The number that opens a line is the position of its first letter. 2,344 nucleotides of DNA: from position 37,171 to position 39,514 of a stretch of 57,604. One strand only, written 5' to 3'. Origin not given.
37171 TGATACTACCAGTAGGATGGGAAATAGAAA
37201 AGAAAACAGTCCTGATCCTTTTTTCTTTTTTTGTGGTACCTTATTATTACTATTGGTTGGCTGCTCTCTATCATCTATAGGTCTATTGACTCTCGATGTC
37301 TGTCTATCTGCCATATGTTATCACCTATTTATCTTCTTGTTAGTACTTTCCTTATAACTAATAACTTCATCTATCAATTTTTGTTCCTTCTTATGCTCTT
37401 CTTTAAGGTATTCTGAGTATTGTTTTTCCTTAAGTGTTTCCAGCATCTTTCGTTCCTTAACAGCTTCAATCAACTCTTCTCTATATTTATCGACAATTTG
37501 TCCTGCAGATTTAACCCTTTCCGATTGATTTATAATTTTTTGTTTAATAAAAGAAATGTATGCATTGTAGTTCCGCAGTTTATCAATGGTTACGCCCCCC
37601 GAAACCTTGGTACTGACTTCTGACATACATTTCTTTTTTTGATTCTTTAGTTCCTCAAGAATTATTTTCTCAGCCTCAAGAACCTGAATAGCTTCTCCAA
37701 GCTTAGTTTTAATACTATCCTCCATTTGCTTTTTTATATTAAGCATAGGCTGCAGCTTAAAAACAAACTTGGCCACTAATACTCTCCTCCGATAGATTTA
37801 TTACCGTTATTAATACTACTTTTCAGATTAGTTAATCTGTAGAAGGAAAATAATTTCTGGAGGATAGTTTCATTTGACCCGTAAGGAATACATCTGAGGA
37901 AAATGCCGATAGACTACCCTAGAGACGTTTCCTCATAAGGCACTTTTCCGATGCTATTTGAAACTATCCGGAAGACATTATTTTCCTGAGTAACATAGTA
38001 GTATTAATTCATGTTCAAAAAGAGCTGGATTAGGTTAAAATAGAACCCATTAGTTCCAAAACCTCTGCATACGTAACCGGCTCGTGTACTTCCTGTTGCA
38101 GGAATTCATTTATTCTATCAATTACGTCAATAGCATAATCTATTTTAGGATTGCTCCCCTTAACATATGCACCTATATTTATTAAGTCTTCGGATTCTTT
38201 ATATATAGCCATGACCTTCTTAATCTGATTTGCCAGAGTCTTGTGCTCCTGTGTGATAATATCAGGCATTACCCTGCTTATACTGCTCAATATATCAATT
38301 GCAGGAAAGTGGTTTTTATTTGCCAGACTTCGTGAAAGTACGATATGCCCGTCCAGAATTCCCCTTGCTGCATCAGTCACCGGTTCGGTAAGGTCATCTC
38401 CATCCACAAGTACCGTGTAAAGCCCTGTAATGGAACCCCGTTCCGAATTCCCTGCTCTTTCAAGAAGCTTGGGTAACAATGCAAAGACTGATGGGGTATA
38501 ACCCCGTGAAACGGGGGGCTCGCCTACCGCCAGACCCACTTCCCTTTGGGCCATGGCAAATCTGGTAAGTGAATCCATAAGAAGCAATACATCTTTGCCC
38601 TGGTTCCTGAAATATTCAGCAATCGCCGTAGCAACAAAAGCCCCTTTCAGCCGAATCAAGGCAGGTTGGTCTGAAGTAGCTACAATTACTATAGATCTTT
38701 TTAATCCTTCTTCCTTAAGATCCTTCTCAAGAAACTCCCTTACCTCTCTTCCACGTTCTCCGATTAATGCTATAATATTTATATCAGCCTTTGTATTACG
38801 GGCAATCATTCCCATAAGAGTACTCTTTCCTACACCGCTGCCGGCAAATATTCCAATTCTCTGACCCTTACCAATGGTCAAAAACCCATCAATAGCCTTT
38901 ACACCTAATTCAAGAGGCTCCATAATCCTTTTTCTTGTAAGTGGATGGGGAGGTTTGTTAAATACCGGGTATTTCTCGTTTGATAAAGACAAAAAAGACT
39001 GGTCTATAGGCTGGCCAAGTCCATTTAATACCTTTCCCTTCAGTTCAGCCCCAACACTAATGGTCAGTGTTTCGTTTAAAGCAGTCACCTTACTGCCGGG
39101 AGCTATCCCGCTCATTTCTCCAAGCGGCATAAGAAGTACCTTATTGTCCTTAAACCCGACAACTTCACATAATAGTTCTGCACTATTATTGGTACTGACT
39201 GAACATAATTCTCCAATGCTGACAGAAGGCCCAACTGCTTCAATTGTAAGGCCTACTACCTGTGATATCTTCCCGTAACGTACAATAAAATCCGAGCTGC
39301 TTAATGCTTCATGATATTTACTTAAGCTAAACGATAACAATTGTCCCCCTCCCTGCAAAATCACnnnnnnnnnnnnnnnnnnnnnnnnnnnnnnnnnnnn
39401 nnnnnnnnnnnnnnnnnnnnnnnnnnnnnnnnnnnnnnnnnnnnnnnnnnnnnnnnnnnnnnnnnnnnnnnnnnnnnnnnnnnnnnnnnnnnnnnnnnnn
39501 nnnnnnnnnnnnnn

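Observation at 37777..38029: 200-nt rod-like inverted repeat inserted between fliI and fliJ in an otherwise tightly packed operon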

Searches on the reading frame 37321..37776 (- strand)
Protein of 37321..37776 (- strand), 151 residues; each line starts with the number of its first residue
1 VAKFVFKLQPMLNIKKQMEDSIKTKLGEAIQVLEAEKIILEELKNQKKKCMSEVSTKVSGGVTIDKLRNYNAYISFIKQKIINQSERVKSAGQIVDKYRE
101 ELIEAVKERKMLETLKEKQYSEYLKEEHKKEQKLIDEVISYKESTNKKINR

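Call 10: search_protein_families(library=pfam, proteins=[window:37321-37776:-])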
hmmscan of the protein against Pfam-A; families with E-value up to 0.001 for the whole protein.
window:37321-37776:- (151 aa): 2 families
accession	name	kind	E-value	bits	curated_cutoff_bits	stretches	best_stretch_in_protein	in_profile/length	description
PF02050.21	FliJ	-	7.6e-25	88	28.4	1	20-140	1-120/123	Flagellar FliJ protein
PF16789.10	YscO-like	-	5.2e-09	36.7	27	1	5-138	3-150/161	YscO-like protein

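Call 13: find_encoding_contigs(protein=window:37321-37776:-, flank=3000, max_places=10)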
Protein window:37321-37776:- (151 aa): 3 contigs read that carry it; 2 places shown.
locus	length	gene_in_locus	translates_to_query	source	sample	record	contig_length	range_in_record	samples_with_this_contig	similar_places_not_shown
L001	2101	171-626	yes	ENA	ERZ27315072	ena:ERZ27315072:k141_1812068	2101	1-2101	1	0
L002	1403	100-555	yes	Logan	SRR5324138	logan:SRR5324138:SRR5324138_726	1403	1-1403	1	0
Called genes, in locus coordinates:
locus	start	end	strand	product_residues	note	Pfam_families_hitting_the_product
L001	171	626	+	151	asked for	PF02050:FliJ, PF16789:YscO-like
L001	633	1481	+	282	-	-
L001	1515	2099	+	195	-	?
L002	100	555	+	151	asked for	PF02050:FliJ, PF16789:YscO-like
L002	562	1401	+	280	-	?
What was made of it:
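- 37321..37776 (-): fliJ (151 aa). Pfam FliJ 7.6e-25 (call 10); identical protein in L001 and L002 (call 13)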

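Call 14: find_homologous_proteins(query=window:37321-37776:-)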
Query window:37321-37776:- (151 aa): 42 proteins with E <= 0.001 among 146 candidates.
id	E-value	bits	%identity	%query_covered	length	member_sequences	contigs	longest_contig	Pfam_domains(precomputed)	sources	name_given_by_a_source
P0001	3.3e-83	294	100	100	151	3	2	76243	PF02050.23,PF16789.11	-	-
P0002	3.5e-54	200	70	96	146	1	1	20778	PF02050.23,PF16789.11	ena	-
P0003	7.6e-54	199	70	97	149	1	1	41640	PF02050.23,PF16789.11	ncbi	-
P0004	1.2e-52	195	68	97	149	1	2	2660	PF02050.23,PF16789.11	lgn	-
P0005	4.2e-52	194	68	96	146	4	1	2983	PF02050.23,PF16789.11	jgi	-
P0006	1.1e-51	192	69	96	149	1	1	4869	PF02050.23,PF16789.11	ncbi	-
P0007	3.1e-51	191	68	96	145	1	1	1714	PF02050.23,PF16789.11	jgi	-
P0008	1.6e-50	189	66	95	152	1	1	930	PF02050.23,PF16789.11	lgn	-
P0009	2.8e-50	188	67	97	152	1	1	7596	PF02050.23,PF16789.11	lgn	-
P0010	3.3e-50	188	69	95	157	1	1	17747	PF02050.23,PF16789.11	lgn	-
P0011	2.0e-49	185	63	96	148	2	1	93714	PF02050.23,PF16789.11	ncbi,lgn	ncbi:MAG: flagellar export protein FliJ [Deltaproteobacteria bacterium]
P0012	2.7e-49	185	63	98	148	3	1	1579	PF02050.23,PF16789.11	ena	-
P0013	3.6e-49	184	65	97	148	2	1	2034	PF02050.23,PF16789.11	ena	-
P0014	1.2e-48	183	65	95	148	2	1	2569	PF02050.23,PF16789.11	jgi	-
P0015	1.7e-48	182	63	97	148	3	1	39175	PF02050.23,PF16789.11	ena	-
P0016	8.4e-48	180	64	99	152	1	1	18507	PF02050.23,PF16789.11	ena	-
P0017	9.8e-47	176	63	97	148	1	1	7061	PF02050.23,PF16789.11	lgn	-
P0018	3.6e-44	168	64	95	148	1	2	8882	PF02050.23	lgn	-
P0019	2.9e-40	155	62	88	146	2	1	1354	PF02050.23,PF16789.11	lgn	-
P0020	1.4e-38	150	63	84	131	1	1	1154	PF02050.23,PF16789.11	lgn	-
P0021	3.6e-37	145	54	94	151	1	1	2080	PF02050.23,PF16789.11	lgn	-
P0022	2.0e-35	140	54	94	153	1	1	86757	PF02050.23,PF16789.11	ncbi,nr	ncbi:MAG: flagellar export protein FliJ [Clostridia bacterium]|nr:flagellar export protein FliJ [Clo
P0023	8.8e-35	138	54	94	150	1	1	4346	PF02050.23,PF16789.11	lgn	-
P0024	4.1e-34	136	49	95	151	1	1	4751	PF02050.23,PF16789.11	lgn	-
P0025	1.0e-32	131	49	93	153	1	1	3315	PF02050.23,PF16789.11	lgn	-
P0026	1.3e-32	131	51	95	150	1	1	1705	PF02050.23,PF16789.11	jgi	jgi:flagellar protein FliJ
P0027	4.6e-32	129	51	94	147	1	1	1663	PF02050.23,PF16789.11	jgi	jgi:flagellar protein FliJ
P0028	8.0e-31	125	53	95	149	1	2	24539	PF02050.23,PF16789.11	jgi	jgi:flagellar FliJ protein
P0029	4.2e-30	123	48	97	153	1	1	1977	PF02050.23,PF16789.11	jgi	-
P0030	4.8e-30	122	48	94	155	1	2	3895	PF02050.23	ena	-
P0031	2.7e-29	120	51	95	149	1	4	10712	PF02050.23,PF16789.11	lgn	-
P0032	7.0e-29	119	51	95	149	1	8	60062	PF02050.23,PF16789.11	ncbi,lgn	-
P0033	4.8e-25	106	45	94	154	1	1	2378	PF02050.23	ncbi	-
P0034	7.3e-24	102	51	95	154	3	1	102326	PF02050.23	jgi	-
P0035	1.1e-15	76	43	87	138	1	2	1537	PF02050.23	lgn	-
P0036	6.0e-14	70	38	94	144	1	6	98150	PF02050.23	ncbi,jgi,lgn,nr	ncbi:MAG: flagellar export protein FliJ [Clostridia bacterium]|jgi:flagellar FliJ protein|nr:flagell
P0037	3.0e-7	49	33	93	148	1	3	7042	PF02050.23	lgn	-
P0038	3.0e-7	49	33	93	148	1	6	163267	PF02050.23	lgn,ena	-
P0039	3.3e-7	49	33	93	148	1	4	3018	PF02050.23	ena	-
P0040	3.5e-7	48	33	93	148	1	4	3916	PF02050.23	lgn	-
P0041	3.9e-7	48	33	93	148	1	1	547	PF02050.23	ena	-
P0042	4.3e-7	48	33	93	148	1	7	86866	PF02050.23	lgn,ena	-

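Call 15: find_encoding_contigs(protein=P0002, flank=3000, max_places=3)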
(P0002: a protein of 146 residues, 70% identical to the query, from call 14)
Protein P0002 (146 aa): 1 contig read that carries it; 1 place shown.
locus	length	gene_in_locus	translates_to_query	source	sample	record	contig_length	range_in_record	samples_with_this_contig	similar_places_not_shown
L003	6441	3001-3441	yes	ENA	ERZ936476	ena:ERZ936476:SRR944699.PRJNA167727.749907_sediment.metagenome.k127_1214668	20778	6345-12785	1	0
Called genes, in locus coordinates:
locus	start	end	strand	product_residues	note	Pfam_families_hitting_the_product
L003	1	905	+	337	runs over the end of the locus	PF03448:MgtE_N (faint), PF14842:FliG_N, PF14841:FliG_M, PF14842:FliG_N, PF01706:FliG_C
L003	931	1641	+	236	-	PF06635:T3SS_SCTL (weak), PF02108:FliH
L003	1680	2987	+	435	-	PF02874:ATP-synt_ab_N, PF00006:ATP-synt_ab, PF18269:T3SS_ATPase_C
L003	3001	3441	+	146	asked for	PF02050:FliJ, PF16789:YscO-like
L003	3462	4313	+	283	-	-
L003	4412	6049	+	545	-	PF02120:Flg_hook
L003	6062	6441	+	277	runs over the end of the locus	PF03963:FlgD, PF13861:FLgD_tudor (faint)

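Call 16: find_encoding_contigs(protein=P0003, flank=3000, max_places=3)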
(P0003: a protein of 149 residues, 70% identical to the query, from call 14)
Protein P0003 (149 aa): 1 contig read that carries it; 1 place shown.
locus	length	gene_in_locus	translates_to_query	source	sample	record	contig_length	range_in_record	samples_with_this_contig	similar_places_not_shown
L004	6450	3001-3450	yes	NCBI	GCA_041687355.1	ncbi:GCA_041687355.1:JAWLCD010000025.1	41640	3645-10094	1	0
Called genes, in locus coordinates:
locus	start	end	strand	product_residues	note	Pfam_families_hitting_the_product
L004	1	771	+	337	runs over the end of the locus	PF03448:MgtE_N (faint), PF14842:FliG_N, PF14841:FliG_M, PF14842:FliG_N, PF01706:FliG_C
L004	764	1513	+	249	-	PF02108:FliH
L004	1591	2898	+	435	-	PF02874:ATP-synt_ab_N, PF00006:ATP-synt_ab, PF18269:T3SS_ATPase_C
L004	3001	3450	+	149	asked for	PF02050:FliJ, PF16789:YscO-like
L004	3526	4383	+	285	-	-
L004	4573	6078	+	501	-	PF02120:Flg_hook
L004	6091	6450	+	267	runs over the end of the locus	PF03963:FlgD, PF13861:FLgD_tudor (faint)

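Call 17: find_encoding_contigs(protein=P0011, flank=3000, max_places=3)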
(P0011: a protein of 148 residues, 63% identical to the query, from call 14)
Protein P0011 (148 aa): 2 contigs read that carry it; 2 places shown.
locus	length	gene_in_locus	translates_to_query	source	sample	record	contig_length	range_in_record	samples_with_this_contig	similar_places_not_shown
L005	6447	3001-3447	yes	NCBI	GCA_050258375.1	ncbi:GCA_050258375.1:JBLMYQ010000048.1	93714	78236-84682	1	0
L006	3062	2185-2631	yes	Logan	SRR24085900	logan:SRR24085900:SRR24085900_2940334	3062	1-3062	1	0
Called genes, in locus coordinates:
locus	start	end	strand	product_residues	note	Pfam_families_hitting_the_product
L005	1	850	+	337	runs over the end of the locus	PF03448:MgtE_N (faint), PF14842:FliG_N, PF14841:FliG_M, PF14842:FliG_N (weak), PF01706:FliG_C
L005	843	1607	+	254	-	PF06635:T3SS_SCTL (weak), PF02108:FliH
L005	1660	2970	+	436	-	PF02874:ATP-synt_ab_N, PF00006:ATP-synt_ab, PF18269:T3SS_ATPase_C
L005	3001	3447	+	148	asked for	PF02050:FliJ, PF16789:YscO-like (weak)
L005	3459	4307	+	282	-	-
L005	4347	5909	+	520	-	PF02120:Flg_hook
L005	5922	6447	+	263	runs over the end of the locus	PF03963:FlgD, PF13861:FLgD_tudor (faint)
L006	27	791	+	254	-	PF06635:T3SS_SCTL (weak), PF02108:FliH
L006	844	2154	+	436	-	PF02874:ATP-synt_ab_N, PF00006:ATP-synt_ab, PF18269:T3SS_ATPase_C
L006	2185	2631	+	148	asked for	PF02050:FliJ, PF16789:YscO-like (weak)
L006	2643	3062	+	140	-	?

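Call 18: find_encoding_contigs(protein=P0015, flank=3000, max_places=3)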
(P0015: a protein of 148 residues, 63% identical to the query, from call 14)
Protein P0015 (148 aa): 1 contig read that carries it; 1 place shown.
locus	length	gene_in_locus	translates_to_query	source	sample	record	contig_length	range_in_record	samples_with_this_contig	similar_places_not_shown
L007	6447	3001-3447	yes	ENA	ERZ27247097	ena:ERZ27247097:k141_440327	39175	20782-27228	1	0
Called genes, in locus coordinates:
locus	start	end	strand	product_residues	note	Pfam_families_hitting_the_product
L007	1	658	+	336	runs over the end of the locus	PF03448:MgtE_N (faint), PF14842:FliG_N, PF14841:FliG_M, PF14842:FliG_N (weak), PF01706:FliG_C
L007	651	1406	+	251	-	PF02108:FliH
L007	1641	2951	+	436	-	PF02874:ATP-synt_ab_N, PF00006:ATP-synt_ab, PF18269:T3SS_ATPase_C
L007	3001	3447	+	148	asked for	PF02050:FliJ, PF16789:YscO-like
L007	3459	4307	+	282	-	PF03448:MgtE_N (faint)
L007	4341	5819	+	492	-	PF02120:Flg_hook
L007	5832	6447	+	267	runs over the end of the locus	PF03963:FlgD, PF13861:FLgD_tudor (weak)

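Call 51: find_encoding_contigs(protein=P0010, flank=2500, max_places=2)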
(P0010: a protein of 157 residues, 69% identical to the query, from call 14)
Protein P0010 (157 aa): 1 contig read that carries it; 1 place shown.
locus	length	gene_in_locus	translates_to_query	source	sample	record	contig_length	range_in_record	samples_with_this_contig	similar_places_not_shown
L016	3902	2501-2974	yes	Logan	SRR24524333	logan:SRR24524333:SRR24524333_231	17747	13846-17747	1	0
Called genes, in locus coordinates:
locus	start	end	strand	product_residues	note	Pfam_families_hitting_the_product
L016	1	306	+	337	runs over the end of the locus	PF03448:MgtE_N (faint), PF14842:FliG_N, PF14841:FliG_M, PF14842:FliG_N (weak), PF01706:FliG_C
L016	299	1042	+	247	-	PF02108:FliH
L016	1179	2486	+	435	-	PF02874:ATP-synt_ab_N, PF00006:ATP-synt_ab, PF18269:T3SS_ATPase_C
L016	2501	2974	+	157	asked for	PF02050:FliJ, PF16789:YscO-like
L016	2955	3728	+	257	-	-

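Call 52: find_encoding_contigs(protein=P0016, flank=2500, max_places=2)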
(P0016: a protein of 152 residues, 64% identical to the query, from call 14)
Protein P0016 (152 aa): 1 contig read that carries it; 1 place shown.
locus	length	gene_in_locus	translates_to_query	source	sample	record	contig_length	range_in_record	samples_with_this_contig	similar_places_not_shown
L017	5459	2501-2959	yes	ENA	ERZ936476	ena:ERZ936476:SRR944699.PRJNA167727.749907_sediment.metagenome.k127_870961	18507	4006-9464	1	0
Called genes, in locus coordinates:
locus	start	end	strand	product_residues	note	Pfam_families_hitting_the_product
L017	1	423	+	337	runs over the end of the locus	PF03448:MgtE_N (faint), PF14842:FliG_N, PF14841:FliG_M, PF14842:FliG_N, PF01706:FliG_C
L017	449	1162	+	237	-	PF02108:FliH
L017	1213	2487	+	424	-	PF02874:ATP-synt_ab_N, PF00006:ATP-synt_ab, PF18269:T3SS_ATPase_C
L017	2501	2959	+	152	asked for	PF02050:FliJ, PF16789:YscO-like (weak)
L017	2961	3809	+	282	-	-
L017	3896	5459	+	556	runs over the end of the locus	PF02120:Flg_hook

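Call 53: find_encoding_contigs(protein=P0009, flank=2500, max_places=2)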
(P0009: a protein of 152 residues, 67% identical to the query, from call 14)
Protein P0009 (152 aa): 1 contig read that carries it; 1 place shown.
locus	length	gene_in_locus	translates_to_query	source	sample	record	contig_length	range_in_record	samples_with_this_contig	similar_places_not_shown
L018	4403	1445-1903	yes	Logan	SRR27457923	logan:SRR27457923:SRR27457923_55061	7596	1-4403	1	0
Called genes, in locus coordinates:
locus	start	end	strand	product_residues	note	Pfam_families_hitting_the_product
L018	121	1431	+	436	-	PF02874:ATP-synt_ab_N, PF00006:ATP-synt_ab, PF18269:T3SS_ATPase_C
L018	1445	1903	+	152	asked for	PF02050:FliJ, PF16789:YscO-like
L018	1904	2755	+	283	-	PF03448:MgtE_N (weak)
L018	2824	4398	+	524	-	PF02120:Flg_hook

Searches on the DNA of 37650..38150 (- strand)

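Call 7: search_rna_families(source=window, start=37650, end=38150, threshold=evalue, max_evalue=10, show_alignments=3)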
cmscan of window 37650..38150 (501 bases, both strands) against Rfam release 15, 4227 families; matches with E-value up to 10: 3.
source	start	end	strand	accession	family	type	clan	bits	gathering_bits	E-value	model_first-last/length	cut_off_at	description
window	37861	37910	+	RF02153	NBR2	Gene; lncRNA;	-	16.5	40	7.7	1-63/63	no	Neighbour of BRCA1 gene 2 converved region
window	37826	37850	-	RF01365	CRISPR-DR52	Gene; CRISPR;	-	15.1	50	6.2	1-37/37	no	CRISPR RNA direct repeat element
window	37854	37902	-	RF01290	SNORD10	Gene; snRNA; snoRNA; CD-box;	-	11.9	37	4.9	1-139/139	no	Small nucleolar RNA SNORD10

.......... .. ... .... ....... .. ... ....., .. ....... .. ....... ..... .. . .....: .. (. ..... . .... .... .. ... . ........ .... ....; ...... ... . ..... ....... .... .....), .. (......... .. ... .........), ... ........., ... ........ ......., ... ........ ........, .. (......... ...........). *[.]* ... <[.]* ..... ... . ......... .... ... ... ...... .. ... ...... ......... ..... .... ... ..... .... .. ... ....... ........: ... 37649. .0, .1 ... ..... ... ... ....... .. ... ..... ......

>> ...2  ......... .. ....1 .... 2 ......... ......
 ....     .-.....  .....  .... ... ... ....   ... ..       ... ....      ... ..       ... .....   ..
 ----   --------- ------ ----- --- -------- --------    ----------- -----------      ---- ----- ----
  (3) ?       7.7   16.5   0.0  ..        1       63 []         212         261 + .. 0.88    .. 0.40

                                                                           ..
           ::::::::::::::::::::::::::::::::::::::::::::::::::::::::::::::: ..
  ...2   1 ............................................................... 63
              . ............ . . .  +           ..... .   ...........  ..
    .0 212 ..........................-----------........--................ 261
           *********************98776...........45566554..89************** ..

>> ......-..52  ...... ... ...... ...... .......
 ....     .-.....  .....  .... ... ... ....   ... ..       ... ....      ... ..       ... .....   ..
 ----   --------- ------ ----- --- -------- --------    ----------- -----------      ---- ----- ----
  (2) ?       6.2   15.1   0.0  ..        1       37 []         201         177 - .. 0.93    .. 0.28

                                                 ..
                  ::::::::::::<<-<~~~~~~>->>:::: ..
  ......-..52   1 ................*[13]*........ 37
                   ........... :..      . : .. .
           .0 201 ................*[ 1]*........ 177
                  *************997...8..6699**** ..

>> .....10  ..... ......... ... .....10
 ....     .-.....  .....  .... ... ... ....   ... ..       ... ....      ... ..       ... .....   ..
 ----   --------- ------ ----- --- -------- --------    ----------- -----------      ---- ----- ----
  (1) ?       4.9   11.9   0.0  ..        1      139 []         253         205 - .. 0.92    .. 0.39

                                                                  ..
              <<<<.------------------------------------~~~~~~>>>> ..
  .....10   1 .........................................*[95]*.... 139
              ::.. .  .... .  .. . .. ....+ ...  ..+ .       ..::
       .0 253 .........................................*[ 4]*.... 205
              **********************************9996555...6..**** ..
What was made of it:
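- On Rfam structured RNAs, including the flagellar-associated motifs Termite-flg, flg-Rhizobiales and Clostridiales-1: At E<=10 on 37650-38150 only three noise hits appeared, to NBR2, CRISPR-DR52 and SNORD10 (call 7).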

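Call 24: search_dna_similar(query=window:37777-38029:-, collection=plasmids, mode=distant, max_evalue=0.01)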
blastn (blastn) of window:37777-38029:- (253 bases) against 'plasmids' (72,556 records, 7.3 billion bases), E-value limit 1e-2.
No match.

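Call 25: search_dna_similar(query=window:37777-38029:-, collection=phages, mode=distant, max_evalue=0.01)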
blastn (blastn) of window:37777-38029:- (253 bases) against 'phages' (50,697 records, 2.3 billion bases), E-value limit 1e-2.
No match.

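Call 67: search_dna_similar(query=window:37809-38008:-, collection=ecoli_genomes, mode=distant, max_evalue=0.01, max_rows=5)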
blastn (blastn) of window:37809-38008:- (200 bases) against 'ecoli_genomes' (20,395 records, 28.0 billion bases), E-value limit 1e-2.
No match.
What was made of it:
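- On ERIC: blastn (word size 11) against all complete E. coli genomes found no match at E<=0.01 (call 67).
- Closest known: ERIC / IRU elements of Enterobacteria. Different: No sequence similarity: blastn against 5,426 E. coli genomes, which carry ERIC copies, found nothing (call 67).
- Tried and rejected: blastn 'distant' against plasmids, phages and E. coli genomes: no match (calls 24, 25, 67).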

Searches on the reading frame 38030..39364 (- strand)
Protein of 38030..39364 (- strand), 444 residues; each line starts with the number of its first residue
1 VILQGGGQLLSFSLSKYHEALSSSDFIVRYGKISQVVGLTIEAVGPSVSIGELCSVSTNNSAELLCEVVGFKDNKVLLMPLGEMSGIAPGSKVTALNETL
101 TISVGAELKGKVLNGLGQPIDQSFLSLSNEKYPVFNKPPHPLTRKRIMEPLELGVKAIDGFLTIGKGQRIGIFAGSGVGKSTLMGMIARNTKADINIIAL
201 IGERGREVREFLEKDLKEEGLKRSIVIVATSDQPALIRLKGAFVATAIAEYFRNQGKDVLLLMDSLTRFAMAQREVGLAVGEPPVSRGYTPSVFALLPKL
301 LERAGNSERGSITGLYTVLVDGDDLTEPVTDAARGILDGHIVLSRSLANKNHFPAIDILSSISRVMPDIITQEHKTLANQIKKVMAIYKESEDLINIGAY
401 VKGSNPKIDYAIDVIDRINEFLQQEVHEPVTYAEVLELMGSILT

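Call 10: search_protein_families(library=pfam, proteins=[window:38030-39364:-])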
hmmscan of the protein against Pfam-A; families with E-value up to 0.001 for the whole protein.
window:38030-39364:- (444 aa): 4 families
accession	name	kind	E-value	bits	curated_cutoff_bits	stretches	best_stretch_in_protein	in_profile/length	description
PF00006.31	ATP-synt_ab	-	1.7e-92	309.3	29.5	1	154-363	1-213/213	ATP synthase alpha/beta family, nucleotide-binding domain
PF18269.6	T3SS_ATPase_C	-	4.3e-27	94.2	22.7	1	371-439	2-70/72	T3SS EscN ATPase C-terminal domain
PF02874.29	ATP-synt_ab_N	-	2e-11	44.7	20.9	1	33-96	1-68/69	ATP synthase alpha/beta family, beta-barrel domain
PF00005.33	ABC_tran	-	9.2e-05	23.5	25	1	162-206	6-50/137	ABC transporter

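Call 37: find_encoding_contigs(protein=window:38030-39364:-, flank=3000, max_places=10)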
Protein window:38030-39364:- (444 aa): no gene with exactly this product is on record in the collection.

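Call 40: find_encoding_contigs(protein=window:38030-39340:-, flank=3000, max_places=10)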
Protein window:38030-39340:- (436 aa): no gene with exactly this product is on record in the collection.
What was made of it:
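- Tried and rejected: The exact FliI protein (444 or 436 aa) is not on record (calls 37, 40).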

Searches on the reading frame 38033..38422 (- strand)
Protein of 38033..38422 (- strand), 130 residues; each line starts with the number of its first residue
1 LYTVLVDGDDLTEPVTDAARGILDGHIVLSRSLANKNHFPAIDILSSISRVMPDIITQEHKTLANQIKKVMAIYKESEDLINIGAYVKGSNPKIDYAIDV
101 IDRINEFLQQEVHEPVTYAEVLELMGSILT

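Call 41: find_homologous_proteins(query=window:38033-38422:-, max_evalue=1e-30)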
Query window:38033-38422:- (130 aa): 2198 proteins with E <= 1e-30 among 2760 candidates; the best 120 are listed.
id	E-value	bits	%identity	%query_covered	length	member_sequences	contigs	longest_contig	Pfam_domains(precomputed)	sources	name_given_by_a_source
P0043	5.4e-57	209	77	99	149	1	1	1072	PF18269.7,PF00006.32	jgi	jgi:flagellum-specific ATP synthase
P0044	2.1e-55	204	74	99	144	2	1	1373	PF18269.7,PF00006.32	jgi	-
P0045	1.1e-54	202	74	99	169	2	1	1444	PF18269.7,PF00006.32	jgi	jgi:flagellum-specific ATP synthase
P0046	1.3e-53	198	73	99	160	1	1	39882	PF18269.7,PF00006.32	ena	-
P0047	2.4e-53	197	72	99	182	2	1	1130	PF18269.7,PF00006.32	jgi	jgi:flagellum-specific ATP synthase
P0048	3.5e-52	194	70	99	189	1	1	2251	PF18269.7,PF00006.32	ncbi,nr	ncbi:MAG: EscN/YscN/HrcN family type III secretion system ATPase, partial [Candidatus Woesearchaeota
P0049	8.2e-52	192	73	99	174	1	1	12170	PF18269.7,PF00006.32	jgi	-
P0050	9.4e-52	192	67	99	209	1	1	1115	PF18269.7,PF00006.32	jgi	jgi:flagellum-specific ATP synthase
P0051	1.2e-51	192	67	99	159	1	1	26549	PF18269.7,PF00006.32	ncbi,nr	ncbi:MAG TPA: EscN/YscN/HrcN family type III secretion system ATPase, partial [Clostridiaceae bacter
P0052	3.9e-51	190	67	99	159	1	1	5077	PF18269.7,PF00006.32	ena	-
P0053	4.5e-51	190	71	99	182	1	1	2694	PF18269.7,PF00006.32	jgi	-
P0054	5.0e-51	190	67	99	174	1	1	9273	PF18269.7,PF00006.32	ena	-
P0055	7.9e-51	189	66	99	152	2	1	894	PF18269.7,PF00006.32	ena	-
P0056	3.8e-50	187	70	98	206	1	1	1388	PF18269.7,PF00006.32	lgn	-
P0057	5.4e-50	187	68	100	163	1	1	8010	PF18269.7,PF00006.32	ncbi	-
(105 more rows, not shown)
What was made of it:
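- Tried and rejected: A FliI C-terminal search found nothing above 77% identity (call 41).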
